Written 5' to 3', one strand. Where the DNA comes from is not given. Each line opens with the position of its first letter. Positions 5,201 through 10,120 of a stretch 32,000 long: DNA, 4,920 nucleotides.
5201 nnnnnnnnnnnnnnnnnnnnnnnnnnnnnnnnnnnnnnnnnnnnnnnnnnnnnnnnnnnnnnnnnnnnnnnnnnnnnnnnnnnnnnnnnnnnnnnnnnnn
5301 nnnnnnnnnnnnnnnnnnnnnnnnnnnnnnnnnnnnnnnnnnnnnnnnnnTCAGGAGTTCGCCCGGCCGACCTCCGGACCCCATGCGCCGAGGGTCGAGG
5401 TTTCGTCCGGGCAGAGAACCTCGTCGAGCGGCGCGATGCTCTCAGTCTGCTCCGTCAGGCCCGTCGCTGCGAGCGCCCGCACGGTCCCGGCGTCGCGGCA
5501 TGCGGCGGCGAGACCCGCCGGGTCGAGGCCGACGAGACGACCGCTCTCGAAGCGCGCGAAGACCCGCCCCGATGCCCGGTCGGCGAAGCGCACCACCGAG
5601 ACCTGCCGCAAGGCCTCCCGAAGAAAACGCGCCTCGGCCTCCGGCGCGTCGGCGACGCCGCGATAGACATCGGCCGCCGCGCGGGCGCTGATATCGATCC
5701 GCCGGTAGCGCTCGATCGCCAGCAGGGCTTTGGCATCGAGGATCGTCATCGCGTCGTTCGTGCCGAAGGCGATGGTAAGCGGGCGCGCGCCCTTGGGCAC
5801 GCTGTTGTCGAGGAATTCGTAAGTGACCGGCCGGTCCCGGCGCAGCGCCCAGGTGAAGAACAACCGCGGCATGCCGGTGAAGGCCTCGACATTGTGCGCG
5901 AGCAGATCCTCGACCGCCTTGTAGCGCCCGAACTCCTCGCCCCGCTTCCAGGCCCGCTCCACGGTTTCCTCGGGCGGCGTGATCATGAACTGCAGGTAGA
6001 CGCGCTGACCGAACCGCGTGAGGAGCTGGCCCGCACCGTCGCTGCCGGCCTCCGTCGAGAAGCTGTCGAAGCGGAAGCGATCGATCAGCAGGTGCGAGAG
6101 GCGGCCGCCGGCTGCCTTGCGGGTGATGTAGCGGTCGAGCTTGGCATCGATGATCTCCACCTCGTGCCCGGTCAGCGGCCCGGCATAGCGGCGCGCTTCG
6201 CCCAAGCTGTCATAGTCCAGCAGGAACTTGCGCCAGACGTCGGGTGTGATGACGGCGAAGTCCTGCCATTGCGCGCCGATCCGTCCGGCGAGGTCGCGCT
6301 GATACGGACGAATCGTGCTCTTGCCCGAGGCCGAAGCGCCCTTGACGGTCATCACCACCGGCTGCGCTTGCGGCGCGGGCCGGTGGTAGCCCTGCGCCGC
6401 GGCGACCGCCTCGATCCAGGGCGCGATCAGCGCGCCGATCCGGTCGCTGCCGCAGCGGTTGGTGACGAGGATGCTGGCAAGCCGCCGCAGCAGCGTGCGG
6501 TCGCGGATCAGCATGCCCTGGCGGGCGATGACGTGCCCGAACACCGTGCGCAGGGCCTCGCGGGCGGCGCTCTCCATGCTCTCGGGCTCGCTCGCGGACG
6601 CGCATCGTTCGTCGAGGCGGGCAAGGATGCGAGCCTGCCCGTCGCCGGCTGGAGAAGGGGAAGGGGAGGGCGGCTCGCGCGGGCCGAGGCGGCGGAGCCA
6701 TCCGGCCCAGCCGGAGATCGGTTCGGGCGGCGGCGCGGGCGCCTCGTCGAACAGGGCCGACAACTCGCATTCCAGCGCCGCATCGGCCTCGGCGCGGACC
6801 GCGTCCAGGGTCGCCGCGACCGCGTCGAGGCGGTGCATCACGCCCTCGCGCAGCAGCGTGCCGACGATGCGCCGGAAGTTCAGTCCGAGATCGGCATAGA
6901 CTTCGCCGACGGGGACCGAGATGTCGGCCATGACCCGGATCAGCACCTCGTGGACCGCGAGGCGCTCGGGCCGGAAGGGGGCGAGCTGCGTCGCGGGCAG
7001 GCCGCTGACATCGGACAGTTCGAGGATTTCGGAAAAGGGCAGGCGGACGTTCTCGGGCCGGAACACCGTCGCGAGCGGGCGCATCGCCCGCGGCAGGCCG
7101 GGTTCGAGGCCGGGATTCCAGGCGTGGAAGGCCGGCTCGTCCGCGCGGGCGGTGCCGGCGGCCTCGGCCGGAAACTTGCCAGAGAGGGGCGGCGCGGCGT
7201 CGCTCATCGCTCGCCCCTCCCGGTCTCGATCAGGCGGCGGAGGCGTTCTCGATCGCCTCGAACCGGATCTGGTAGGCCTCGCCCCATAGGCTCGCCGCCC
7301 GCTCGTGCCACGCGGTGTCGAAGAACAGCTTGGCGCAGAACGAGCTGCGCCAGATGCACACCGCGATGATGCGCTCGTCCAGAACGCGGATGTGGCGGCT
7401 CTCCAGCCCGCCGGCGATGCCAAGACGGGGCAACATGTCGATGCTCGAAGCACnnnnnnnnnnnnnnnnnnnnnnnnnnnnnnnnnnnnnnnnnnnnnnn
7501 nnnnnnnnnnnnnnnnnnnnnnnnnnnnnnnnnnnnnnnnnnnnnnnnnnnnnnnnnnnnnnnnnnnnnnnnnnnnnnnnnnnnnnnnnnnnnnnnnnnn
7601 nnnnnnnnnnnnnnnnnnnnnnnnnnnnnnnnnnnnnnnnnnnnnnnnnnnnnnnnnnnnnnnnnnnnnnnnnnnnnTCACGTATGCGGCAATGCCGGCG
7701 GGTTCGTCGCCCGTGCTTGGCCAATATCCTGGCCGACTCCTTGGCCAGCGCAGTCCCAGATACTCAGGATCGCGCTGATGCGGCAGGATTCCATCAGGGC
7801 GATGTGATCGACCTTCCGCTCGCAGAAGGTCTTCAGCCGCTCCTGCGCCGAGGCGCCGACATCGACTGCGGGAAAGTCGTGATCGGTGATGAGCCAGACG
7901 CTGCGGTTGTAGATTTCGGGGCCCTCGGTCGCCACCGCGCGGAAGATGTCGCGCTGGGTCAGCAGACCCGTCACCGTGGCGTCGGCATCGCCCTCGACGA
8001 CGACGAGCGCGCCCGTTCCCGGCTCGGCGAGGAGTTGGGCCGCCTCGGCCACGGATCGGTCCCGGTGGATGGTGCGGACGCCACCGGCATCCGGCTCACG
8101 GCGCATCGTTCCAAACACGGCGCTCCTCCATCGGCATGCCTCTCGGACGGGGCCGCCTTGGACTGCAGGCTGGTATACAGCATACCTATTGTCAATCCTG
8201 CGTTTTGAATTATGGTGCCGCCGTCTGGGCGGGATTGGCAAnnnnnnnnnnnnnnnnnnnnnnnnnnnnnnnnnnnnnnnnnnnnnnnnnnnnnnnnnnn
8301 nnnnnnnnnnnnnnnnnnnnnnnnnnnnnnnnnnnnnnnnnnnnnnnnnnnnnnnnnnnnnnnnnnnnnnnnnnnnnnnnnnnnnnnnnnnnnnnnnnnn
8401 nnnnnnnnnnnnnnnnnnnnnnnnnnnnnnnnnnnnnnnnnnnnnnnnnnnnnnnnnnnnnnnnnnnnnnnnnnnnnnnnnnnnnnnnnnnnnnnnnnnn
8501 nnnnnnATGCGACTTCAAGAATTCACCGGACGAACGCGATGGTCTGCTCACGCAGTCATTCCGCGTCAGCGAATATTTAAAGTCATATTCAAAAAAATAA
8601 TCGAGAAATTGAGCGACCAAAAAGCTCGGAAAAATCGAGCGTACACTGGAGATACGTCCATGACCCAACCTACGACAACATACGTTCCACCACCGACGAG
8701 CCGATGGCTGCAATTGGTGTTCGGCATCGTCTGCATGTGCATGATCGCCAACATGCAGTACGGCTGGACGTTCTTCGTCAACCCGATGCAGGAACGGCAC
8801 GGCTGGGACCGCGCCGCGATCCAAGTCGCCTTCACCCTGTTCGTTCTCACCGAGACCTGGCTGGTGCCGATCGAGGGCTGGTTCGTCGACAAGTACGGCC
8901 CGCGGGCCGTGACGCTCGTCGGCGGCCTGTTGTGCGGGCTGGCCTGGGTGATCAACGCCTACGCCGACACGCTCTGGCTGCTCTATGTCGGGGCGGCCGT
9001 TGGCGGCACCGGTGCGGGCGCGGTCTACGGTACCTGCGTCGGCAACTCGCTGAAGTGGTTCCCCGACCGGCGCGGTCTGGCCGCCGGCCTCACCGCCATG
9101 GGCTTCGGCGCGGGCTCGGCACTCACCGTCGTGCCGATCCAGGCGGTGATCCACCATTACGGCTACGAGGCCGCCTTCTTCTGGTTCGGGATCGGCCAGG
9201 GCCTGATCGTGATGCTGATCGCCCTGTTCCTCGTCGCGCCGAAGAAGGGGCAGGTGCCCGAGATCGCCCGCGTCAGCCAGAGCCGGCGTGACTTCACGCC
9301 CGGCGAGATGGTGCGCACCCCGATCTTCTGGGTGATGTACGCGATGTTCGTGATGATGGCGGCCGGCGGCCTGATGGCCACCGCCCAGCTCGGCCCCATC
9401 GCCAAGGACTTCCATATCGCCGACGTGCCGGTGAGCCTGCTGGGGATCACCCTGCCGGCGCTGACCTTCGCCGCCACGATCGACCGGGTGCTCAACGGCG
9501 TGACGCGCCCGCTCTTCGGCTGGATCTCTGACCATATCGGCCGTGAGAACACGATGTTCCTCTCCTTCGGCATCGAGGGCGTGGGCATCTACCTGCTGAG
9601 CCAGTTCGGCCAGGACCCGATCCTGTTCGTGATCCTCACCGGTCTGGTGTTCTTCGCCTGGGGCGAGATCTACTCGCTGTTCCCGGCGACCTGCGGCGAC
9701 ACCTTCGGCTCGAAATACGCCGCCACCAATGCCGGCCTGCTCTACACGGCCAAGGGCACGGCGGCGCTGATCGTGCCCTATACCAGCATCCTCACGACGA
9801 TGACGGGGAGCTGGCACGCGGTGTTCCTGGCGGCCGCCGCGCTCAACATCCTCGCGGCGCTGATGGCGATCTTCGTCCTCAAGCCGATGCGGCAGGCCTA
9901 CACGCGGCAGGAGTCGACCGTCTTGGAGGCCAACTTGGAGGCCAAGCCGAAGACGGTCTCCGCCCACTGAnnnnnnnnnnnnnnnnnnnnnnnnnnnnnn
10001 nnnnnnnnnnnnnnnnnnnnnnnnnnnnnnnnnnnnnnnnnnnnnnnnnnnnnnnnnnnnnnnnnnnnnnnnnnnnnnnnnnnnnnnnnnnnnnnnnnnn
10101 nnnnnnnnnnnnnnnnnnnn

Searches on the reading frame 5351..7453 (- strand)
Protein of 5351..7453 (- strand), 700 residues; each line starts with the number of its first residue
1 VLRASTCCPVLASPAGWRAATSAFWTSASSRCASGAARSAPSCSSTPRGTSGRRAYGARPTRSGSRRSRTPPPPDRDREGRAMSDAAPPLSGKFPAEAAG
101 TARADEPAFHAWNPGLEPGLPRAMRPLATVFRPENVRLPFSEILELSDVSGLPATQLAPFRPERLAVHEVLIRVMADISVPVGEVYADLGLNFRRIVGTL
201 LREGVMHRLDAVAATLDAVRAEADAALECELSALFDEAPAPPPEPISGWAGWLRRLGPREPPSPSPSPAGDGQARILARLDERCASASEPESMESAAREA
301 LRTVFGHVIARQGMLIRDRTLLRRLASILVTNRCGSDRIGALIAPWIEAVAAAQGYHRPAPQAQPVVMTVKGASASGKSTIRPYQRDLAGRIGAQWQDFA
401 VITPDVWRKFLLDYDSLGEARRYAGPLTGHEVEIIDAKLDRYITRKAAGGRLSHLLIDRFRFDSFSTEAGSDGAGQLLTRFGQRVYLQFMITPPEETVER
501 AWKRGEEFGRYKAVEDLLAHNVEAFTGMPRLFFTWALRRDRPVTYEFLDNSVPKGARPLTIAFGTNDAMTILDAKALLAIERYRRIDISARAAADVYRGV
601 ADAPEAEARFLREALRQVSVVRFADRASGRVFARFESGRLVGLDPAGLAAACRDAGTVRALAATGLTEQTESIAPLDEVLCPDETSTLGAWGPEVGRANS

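Call 17: search_protein_families(library=pfam, proteins=[window:5351-7453:-], max_evalue=0.001)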
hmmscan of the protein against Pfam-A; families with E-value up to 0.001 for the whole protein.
window:5351-7453:- (700 aa): 1 family
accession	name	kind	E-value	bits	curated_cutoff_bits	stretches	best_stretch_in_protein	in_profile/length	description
PF06414.18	Zeta_toxin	-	0.00052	20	22.3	0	360-511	11-153/199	Zeta toxin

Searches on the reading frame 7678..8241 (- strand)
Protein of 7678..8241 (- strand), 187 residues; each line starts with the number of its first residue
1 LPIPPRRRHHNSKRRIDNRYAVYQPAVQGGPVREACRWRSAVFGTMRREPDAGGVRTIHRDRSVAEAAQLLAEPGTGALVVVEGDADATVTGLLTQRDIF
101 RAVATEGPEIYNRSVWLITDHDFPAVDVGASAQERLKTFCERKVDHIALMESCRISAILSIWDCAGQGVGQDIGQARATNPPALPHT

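Call 71: search_protein_families(library=pfam, proteins=[window:7678-8241:-], max_evalue=0.001)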
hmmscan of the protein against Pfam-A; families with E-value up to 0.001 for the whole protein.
window:7678-8241:- (187 aa): 1 family
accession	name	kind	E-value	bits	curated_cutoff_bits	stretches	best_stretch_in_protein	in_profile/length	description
PF00571.33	CBS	-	1.6e-07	32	24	1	55-104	9-56/57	CBS domain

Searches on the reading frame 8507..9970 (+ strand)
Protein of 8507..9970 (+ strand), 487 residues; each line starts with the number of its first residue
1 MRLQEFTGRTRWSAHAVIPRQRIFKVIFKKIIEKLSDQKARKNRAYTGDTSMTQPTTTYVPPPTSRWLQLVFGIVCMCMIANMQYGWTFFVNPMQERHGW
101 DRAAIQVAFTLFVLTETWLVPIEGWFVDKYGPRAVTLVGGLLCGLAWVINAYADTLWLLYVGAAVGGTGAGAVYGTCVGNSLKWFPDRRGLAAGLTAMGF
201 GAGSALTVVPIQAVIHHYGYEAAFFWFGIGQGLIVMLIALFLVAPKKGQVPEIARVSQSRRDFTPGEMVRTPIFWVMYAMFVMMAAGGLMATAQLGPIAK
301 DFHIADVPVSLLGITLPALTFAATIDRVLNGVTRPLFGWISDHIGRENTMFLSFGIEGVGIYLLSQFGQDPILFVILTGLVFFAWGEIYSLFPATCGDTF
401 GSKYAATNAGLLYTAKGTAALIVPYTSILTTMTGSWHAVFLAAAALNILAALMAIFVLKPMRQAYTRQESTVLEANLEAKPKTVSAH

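Call 5: search_protein_families(library=pfam, proteins=[window:8507-9970:+], max_evalue=0.001)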
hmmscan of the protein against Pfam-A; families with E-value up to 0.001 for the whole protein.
window:8507-9970:+ (487 aa): 1 family
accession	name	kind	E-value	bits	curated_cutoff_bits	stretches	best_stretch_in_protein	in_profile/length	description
PF07690.21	MFS_1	-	5.6e-39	134.5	33.4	2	77-323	6-253/347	Major Facilitator Superfamily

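Call 72: search_protein_families(library=ncbifam, proteins=[window:8507-9970:+], max_evalue=0.00001)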
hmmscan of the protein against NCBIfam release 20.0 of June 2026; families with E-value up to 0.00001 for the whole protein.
window:8507-9970:+ (487 aa): 16 families
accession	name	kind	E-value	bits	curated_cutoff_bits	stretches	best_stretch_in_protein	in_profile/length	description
TIGR04259.1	oxa_formateAnti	equivalog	9.9e-216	716.2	335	1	66-470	1-404/405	oxalate/formate MFS antiporter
NF049980.1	SfMCT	equivalog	1.9e-101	339.5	320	1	66-446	1-378/378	L-lactate MFS transporter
TIGR00890.1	2A0111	subfamily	9.7e-81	271.6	374.85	1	66-452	1-376/377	oxalate/formate antiport family MFS transporter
NF038246.1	bile_salt_MFS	equivalog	9.1e-15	54.4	400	1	88-412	26-358/408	conjugated bile salt MFS transporter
TIGR00881.1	2A0104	subfamily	1.9e-12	46.9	407.75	2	88-247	15-175/379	phosphoglycerate transporter protein PgtP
TIGR00892.1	2A0113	subfamily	5.1e-11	41.9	586.1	1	120-476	71-439/455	monocarboxylate transporter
NF012174.0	tet_MFS_A_B_C_D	equivalog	7.7e-11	41.4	475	1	107-386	44-310/382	Tet(A)/Tet(B)/Tet(C) family tetracycline efflux MFS transporter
TIGR00893.1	2A0114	subfamily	3.7e-09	36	395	1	98-457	24-398/399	D-galactonate transporter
NF045488.1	tet_MFS_62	exception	6.5e-09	35.4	775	0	329-471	52-191/385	tetracycline efflux MFS transporter Tet(62)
NF007782.0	PRK10473.1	subfamily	1.1e-08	34.6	417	0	102-245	37-180/394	MdtL family multidrug efflux MFS transporter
NF012194.0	tet_MFS_J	exception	1.4e-08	34.1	870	1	109-386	47-312/398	tetracycline efflux MFS transporter Tet(J)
TIGR00880.1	2_A_01_02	superfamily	1.8e-08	34.6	131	1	332-459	13-139/141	multidrug resistance protein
NF012207.0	tet_MFS_H_J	exception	5.6e-08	32.2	700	1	108-388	46-314/392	Tet(H)/Tet(J) family tetracycline efflux MFS transporter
NF012192.0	tet_MFS_G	exception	4.1e-07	29.4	800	0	328-467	52-188/391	tetracycline efflux MFS transporter Tet(G)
NF008586.0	PRK11551.1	equivalog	6.7e-07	28.6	410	0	99-280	46-231/406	3-(3-hydroxy-phenyl)propionate transporter MhpT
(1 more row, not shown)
